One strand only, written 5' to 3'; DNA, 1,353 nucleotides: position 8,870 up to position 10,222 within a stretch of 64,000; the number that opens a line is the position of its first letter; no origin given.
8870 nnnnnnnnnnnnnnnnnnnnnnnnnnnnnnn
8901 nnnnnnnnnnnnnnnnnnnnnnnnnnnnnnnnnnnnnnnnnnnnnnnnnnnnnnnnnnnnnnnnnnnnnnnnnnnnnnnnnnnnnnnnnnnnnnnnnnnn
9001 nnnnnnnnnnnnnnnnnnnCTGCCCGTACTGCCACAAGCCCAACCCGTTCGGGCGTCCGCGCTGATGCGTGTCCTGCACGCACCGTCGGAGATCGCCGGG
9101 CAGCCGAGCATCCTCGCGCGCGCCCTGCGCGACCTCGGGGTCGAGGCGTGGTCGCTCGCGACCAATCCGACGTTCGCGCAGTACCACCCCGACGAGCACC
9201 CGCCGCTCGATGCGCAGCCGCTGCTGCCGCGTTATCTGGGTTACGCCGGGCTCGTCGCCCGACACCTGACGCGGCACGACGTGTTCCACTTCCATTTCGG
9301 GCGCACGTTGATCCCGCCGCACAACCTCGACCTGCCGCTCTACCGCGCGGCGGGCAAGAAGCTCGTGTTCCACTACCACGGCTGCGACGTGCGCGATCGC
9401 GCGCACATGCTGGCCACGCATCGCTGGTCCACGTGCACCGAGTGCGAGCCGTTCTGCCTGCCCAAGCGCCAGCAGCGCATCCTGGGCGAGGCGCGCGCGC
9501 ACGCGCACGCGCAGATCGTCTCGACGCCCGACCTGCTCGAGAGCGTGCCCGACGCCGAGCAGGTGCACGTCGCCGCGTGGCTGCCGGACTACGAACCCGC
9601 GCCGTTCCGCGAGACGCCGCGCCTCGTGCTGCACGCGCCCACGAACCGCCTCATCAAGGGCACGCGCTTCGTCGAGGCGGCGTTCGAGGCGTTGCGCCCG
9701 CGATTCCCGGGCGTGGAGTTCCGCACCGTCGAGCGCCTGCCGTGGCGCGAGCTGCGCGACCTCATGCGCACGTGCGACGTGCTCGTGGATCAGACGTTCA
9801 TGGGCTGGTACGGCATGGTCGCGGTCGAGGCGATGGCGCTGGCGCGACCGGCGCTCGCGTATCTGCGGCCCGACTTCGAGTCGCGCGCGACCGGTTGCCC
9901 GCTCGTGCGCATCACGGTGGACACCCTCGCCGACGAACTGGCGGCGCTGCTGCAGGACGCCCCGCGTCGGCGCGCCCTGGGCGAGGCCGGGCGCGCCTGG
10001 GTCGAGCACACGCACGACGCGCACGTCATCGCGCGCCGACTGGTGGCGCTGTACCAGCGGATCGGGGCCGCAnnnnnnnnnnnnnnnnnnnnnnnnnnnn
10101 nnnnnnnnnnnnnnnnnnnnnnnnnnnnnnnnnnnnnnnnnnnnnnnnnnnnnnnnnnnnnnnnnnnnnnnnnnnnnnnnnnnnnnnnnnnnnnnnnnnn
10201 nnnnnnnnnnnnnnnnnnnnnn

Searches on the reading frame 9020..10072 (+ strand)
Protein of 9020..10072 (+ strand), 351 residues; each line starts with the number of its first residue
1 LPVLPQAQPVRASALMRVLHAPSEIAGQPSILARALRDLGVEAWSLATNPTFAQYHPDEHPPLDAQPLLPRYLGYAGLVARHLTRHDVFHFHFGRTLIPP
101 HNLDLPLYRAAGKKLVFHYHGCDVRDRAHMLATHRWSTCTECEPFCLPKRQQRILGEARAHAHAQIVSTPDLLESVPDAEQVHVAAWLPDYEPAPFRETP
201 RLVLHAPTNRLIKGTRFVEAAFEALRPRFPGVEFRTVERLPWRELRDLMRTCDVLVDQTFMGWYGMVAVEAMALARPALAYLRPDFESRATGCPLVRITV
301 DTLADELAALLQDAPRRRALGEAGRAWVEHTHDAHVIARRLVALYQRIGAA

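Call 11: search_protein_families(library=pfam, proteins=[window:9020-10072:+], max_evalue=0.001)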
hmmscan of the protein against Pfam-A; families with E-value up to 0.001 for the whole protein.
window:9020-10072:+ (351 aa): 2 families
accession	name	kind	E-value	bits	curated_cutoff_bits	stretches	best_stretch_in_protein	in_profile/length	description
PF00534.26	Glycos_transf_1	-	7.9e-05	22.7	26.4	1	237-327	78-172/172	Glycosyl transferases group 1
PF13692.12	Glyco_trans_1_4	-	0.00033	21.4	27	1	231-313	56-142/142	Glycosyl transferases group 1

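Call 34: search_protein_families(library=ncbifam, proteins=[window:9065-10072:+], max_evalue=0.01)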
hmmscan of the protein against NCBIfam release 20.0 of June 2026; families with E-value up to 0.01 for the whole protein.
window:9065-10072:+ (336 aa): 9 families
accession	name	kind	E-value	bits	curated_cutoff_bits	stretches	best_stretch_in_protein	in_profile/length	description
TIGR02149.1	glgA_Coryne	subfamily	1.3e-05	24.5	302.4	1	222-333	269-390/391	glycogen synthase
NF038229.1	Glyco4_Geo_Pelo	equivalog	4.1e-05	22.8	400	1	221-333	222-336/338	GPMC system family 4 glycosyltransferase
NF038295.1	EPS_HpsP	equivalog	0.00027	20.1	550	1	232-333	283-387/388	hormogonium polysaccharide biosynthesis glycosyltransferase HpsP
NF053787.1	GlcN_PG_synth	equivalog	0.00034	19.6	480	1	226-333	251-359/361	N-acetylglucosaminyl phosphatidylglycerol synthase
TIGR04047.1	MSMEG_0565_glyc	hypoth_equivalog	0.00036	19.7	259.85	1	227-332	267-373/373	MSMEG_0565 family glycosyltransferase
TIGR03449.1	mycothiol_MshA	equivalog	0.00069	18.6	462.5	1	225-331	292-401/406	D-inositol-3-phosphate glycosyltransferase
TIGR03087.1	stp1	hypoth_equivalog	0.0061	15.8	316.65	0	254-325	316-389/397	TIGR03087 family PEP-CTERM/XrtA system glycosyltransferase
NF041876.1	EPS_EpsE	equivalog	0.0062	15.8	400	0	230-325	289-388/389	exopolysaccharide biosynthesis GT4 family glycosyltransferase EpsE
TIGR03088.1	stp2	hypoth_equivalog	0.0063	15.6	409.05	0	229-332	265-372/374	TIGR03088 family PEP-CTERM/XrtA system glycosyltransferase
